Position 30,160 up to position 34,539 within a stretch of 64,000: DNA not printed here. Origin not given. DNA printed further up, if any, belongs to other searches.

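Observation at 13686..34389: PUL suggesting a hydrolytic (non-lyase) route for an acetylated glucuronate-containing glycan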

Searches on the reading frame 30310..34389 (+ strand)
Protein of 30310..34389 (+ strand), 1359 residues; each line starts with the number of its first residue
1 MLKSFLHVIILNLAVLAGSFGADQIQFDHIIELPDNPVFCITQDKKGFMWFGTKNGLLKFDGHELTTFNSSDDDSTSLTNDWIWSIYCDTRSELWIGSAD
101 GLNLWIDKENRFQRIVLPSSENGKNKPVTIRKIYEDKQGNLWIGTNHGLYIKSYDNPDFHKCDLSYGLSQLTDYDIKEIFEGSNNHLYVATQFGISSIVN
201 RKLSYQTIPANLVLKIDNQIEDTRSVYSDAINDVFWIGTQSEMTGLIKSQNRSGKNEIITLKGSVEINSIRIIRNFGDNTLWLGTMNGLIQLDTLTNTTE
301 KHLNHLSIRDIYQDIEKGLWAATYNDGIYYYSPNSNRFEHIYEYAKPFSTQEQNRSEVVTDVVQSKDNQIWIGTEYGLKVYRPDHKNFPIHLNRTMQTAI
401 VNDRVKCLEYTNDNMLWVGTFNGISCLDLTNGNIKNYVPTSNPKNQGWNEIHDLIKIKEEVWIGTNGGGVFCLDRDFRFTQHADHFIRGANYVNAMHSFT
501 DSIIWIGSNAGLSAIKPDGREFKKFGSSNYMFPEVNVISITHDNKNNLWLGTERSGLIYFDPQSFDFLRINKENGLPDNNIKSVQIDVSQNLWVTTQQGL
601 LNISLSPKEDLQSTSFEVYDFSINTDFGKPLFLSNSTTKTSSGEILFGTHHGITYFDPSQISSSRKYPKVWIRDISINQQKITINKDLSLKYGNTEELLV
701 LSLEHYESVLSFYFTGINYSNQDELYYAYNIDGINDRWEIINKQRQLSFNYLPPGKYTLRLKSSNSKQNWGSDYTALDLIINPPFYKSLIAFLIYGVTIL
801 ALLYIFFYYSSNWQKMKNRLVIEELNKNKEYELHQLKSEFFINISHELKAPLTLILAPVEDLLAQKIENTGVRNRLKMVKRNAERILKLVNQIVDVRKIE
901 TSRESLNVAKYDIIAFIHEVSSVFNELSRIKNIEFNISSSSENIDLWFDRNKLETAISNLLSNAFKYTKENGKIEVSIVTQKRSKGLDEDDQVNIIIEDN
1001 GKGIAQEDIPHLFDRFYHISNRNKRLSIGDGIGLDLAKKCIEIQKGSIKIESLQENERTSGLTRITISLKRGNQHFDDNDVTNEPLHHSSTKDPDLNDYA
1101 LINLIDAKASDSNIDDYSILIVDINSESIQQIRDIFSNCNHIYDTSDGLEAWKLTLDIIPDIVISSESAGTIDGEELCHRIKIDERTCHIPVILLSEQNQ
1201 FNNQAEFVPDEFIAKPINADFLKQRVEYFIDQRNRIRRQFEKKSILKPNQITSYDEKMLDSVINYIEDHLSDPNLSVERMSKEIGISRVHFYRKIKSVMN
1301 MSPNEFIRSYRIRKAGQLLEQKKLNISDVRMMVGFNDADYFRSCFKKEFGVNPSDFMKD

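Call 3: search_protein_families(library=pfam, proteins=[window:30310-34389:+], max_evalue=0.01)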
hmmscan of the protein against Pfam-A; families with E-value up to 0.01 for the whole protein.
window:30310-34389:+ (1359 aa): 12 families
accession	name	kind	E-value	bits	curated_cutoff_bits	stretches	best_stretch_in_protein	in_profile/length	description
PF07494.17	Reg_prop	-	4.4e-35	115.6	20.4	2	33-55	2-24/24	Two component regulator propeller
PF02518.31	HATPase_c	-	7.7e-21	75.1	26.4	1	949-1070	2-108/111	Histidine kinase-, DNA gyrase B-, and HSP90-like ATPase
PF12833.13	HTH_18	-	2.9e-18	66.4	33.6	1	1281-1358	2-79/80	Helix-turn-helix domain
PF07495.19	Y_Y_Y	-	4.9e-15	55.6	26.6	1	718-781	1-64/65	Y_Y_Y domain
PF00165.29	HTH_AraC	-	7.6e-14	51.9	26.6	2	1266-1308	1-42/42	Bacterial regulatory helix-turn-helix proteins, AraC family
PF00512.31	HisKA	-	9e-09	35.7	26.9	1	837-901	2-65/66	His Kinase A (phospho-acceptor) domain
PF23748.1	Beta-prop_LRRK2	-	8.6e-07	28.7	26.9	0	395-424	266-295/359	LRRK2 beta propeller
PF00072.30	Response_reg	-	1e-05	26.1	30.2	1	1119-1226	1-110/111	Response regulator receiver domain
PF08450.18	SGL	-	0.00014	22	26.3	0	316-375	50-104/246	SMP-30/Gluconolactonase/LRE-like region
PF16819.11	DUF5074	-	0.00018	21.1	27.2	1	412-649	107-295/353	Domain of unknown function (DUF5074)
PF13589.12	HATPase_c_3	-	0.00048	20.6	25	1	953-1039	3-82/137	Histidine kinase-, DNA gyrase B-, and HSP90-like ATPase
PF24796.1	WDR55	-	0.0021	17.6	200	1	393-512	128-244/296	WDR55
